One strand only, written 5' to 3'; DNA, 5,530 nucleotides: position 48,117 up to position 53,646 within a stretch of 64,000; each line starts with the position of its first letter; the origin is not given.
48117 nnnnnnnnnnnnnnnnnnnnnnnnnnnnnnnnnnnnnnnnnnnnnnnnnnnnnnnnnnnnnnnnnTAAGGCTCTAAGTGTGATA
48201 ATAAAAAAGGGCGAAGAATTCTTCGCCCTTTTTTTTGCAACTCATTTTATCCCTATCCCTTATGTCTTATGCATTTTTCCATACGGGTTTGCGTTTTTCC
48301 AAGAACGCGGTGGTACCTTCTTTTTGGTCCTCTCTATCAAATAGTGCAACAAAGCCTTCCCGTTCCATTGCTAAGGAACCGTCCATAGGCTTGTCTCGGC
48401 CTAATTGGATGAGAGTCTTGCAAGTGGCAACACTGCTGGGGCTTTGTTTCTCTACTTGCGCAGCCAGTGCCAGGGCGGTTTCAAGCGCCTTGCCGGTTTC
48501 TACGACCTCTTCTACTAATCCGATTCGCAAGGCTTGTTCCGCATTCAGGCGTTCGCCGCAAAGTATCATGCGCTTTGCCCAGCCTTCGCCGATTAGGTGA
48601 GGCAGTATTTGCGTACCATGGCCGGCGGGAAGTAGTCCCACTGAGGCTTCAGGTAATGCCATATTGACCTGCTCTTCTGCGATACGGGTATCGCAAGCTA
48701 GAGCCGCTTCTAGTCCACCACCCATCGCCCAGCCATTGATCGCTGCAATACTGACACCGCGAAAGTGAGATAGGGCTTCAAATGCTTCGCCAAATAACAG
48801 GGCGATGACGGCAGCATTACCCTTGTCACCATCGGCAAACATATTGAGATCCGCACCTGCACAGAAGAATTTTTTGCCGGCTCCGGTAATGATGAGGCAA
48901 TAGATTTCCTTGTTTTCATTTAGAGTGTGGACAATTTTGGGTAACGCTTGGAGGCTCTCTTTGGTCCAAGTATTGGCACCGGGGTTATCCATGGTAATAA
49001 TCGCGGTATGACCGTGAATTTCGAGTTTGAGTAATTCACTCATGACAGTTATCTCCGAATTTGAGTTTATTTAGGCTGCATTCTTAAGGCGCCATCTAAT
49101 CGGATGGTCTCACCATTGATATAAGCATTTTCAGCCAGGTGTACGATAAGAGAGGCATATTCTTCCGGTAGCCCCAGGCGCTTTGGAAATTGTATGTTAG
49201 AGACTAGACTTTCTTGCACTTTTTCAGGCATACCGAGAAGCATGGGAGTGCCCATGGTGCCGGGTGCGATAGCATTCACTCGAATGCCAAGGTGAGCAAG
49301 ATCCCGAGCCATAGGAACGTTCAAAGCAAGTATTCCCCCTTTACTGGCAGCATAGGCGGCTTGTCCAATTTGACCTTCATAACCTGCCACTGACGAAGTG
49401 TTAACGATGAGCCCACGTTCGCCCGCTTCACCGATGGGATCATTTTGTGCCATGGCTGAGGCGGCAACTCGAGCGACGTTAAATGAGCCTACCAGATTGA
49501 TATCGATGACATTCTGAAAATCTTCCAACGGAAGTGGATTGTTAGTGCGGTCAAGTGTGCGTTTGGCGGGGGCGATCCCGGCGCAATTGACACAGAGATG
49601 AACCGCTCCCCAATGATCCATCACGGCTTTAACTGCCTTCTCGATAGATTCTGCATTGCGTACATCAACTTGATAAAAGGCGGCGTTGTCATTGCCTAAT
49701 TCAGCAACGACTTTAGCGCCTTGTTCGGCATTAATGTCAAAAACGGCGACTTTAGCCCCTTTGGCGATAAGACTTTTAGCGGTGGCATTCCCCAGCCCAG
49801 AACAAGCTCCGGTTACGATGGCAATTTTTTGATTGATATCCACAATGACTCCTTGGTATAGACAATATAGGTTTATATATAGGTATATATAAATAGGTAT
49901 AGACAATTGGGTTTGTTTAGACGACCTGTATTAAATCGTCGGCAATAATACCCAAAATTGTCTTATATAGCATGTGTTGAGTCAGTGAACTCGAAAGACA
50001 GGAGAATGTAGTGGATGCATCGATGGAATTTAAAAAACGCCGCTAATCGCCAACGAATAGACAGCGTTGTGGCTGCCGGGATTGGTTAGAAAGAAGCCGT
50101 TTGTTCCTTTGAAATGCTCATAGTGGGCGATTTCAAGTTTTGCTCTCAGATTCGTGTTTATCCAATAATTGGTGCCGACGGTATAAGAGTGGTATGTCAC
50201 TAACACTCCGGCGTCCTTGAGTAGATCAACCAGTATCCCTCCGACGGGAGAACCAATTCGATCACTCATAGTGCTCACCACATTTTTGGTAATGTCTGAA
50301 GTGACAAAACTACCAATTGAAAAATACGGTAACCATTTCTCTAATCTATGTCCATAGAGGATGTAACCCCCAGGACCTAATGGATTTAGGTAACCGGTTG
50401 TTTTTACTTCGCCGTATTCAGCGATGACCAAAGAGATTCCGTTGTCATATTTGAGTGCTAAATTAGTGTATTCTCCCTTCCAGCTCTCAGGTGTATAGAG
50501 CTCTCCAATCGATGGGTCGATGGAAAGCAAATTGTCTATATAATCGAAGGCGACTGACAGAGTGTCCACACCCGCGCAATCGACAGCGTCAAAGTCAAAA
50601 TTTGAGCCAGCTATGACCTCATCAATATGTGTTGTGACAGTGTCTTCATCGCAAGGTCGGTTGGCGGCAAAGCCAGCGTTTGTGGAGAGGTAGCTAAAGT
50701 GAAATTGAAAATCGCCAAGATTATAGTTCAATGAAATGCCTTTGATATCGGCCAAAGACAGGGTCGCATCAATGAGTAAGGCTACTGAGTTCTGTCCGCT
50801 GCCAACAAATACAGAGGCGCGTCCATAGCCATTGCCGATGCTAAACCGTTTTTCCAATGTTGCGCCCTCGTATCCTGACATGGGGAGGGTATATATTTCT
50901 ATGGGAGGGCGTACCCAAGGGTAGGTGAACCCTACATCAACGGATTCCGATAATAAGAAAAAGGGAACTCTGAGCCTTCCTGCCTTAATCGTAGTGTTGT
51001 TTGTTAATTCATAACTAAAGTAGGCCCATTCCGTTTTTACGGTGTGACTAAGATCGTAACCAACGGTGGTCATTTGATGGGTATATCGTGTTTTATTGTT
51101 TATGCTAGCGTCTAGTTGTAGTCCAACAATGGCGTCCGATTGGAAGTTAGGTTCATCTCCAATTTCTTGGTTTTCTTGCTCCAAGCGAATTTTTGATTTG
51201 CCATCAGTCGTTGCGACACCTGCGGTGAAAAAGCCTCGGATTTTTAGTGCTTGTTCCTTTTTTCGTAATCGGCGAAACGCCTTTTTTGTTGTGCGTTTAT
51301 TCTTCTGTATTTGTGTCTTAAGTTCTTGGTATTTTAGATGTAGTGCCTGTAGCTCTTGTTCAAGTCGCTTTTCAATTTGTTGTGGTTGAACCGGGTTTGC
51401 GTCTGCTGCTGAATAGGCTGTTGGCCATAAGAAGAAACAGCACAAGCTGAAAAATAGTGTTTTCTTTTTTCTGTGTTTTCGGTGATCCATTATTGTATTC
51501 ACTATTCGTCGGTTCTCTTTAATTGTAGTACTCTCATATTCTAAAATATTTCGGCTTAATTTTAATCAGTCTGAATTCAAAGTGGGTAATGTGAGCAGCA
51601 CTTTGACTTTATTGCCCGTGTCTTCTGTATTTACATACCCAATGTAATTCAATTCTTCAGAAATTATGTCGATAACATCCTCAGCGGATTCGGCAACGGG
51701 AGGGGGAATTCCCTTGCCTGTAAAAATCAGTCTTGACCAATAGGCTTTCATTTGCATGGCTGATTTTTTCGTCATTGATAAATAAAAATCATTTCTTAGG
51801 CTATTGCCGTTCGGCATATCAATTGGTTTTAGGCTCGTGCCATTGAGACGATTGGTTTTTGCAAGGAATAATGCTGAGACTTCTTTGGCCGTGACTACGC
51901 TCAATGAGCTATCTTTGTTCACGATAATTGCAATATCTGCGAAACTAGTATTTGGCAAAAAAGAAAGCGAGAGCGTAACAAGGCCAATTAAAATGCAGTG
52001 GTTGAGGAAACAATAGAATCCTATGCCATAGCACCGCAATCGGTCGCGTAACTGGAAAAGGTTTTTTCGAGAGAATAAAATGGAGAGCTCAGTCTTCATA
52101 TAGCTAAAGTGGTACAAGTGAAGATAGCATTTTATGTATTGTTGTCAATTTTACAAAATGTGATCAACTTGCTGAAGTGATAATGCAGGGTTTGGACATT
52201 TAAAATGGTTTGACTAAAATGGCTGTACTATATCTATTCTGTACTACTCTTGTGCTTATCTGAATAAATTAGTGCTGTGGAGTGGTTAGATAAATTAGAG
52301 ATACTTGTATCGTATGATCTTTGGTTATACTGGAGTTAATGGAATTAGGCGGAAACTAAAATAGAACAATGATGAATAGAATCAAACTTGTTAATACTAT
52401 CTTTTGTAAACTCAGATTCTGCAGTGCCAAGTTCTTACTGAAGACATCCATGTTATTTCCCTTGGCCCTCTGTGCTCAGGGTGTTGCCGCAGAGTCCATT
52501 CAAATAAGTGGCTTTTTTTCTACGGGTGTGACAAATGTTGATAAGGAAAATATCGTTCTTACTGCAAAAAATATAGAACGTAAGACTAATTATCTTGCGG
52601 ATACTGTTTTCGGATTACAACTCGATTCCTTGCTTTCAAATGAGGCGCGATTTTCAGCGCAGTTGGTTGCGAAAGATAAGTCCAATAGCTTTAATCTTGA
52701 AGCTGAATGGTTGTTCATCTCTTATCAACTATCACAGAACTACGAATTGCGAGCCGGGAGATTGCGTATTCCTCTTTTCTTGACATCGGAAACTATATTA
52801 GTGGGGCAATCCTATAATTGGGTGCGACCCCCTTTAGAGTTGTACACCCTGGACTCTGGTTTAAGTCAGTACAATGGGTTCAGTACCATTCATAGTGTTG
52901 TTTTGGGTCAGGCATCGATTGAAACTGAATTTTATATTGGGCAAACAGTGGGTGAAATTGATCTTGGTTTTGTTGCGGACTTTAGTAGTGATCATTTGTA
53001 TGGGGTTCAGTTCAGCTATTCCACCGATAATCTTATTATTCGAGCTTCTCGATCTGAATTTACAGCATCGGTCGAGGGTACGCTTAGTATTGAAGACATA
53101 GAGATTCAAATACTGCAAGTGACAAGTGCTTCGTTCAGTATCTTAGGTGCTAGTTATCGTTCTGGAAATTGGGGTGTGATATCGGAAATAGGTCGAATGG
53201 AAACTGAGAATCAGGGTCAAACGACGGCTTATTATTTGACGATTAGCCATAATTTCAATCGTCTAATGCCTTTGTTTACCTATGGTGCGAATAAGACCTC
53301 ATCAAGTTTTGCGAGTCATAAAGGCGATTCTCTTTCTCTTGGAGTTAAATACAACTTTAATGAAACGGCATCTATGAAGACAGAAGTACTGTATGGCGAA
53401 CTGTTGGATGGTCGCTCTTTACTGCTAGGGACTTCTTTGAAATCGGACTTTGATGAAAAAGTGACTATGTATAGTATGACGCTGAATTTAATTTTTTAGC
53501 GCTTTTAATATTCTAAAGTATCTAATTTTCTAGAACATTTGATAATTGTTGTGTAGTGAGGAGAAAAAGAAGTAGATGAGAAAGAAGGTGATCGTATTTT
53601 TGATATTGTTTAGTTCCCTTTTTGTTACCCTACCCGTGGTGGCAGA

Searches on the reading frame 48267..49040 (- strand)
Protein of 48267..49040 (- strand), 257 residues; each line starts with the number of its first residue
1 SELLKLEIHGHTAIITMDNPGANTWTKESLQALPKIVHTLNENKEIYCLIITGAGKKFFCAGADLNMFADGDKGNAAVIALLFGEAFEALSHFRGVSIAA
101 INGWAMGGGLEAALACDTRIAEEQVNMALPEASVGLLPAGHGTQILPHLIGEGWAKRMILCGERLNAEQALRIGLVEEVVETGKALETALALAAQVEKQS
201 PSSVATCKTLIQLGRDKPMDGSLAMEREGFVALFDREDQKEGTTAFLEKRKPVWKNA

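Call 53: search_protein_families(library=pfam, proteins=[window:48267-49040:-], max_evalue=0.001)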
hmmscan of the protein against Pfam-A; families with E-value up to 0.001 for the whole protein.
window:48267-49040:- (257 aa): 2 families
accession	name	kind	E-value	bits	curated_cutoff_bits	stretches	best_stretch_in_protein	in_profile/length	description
PF00378.25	ECH_1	-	1.4e-52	179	27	1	12-256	6-250/251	Enoyl-CoA hydratase/isomerase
PF16113.10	ECH_2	-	1.7e-31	110.4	27.2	2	13-191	2-185/335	Enoyl-CoA hydratase/isomerase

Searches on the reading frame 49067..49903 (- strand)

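Call 53: search_protein_families(library=pfam, proteins=[window:49067-49903:-], max_evalue=0.001)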
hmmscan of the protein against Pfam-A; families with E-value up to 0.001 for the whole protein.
window:49067-49903:- (278 aa): 4 families
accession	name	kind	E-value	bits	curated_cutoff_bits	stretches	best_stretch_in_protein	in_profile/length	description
PF00106.31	adh_short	-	1e-50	172.4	26.6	1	26-222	1-187/195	short chain dehydrogenase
PF13561.12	adh_short_C2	-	1.8e-48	165.6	27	1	32-271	1-233/236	Enoyl-(Acyl carrier protein) reductase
PF08659.16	KR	-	2.7e-10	40.9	22.6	1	29-187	4-152/180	KR domain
PF01370.27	Epimerase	-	0.0006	19.7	20.9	0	29-148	2-103/240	NAD dependent epimerase/dehydratase family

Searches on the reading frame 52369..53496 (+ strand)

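Call 53: search_protein_families(library=pfam, proteins=[window:52369-53496:+], max_evalue=0.001)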
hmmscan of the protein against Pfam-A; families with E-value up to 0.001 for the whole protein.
window:52369-53496:+ (376 aa): 1 family
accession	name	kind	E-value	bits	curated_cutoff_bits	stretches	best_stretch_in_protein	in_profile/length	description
PF13609.12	Porin_4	-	1.4e-07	32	27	1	32-340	5-302/310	Gram-negative porin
